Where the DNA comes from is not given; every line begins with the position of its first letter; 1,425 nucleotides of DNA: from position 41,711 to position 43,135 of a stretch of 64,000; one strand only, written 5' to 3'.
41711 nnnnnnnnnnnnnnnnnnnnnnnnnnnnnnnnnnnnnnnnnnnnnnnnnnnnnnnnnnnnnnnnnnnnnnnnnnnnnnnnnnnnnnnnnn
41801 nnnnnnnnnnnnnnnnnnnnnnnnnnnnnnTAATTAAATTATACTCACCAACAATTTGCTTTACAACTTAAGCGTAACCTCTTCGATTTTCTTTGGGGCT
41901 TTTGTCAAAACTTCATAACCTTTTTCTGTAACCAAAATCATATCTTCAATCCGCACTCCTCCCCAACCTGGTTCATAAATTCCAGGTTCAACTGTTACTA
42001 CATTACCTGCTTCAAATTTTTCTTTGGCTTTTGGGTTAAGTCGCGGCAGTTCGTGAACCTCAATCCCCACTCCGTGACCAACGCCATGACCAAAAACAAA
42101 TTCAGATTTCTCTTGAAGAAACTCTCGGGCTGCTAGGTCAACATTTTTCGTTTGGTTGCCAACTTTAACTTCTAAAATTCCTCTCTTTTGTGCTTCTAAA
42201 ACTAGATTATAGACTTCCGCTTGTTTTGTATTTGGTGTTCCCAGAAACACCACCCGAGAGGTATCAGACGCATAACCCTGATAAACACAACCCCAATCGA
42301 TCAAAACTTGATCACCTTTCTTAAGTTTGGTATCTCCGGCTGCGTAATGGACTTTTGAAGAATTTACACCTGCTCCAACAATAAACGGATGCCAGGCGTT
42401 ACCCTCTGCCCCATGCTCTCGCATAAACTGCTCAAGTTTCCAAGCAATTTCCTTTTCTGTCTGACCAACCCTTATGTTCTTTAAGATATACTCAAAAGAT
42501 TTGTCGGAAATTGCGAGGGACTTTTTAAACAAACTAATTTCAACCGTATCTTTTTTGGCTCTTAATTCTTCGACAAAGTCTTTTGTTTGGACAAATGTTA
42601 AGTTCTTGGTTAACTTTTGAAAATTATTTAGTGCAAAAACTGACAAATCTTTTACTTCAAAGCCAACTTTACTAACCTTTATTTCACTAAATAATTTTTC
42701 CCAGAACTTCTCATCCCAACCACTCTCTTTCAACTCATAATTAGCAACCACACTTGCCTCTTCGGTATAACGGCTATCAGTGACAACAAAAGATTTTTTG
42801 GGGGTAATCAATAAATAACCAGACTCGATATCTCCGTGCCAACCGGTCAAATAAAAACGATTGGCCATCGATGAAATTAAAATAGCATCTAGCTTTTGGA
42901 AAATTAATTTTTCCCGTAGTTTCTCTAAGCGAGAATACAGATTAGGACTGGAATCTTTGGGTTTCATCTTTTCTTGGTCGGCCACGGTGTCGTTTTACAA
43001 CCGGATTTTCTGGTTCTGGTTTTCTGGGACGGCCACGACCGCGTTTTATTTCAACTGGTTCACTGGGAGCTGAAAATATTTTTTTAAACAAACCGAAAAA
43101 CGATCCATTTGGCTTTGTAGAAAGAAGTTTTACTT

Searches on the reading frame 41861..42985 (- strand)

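Call 45: search_protein_families(library=pfam, proteins=[window:41861-42985:-], max_evalue=0.0001)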
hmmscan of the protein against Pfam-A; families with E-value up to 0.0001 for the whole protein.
window:41861-42985:- (374 aa): 2 families
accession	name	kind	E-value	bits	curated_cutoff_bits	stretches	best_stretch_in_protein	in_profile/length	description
PF00557.29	Peptidase_M24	-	8.3e-66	222.2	23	1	153-354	3-208/208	Metallopeptidase family M24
PF01321.24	Creatinase_N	-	1.5e-16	61.6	22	1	19-143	1-127/128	Creatinase/Prolidase N-terminal domain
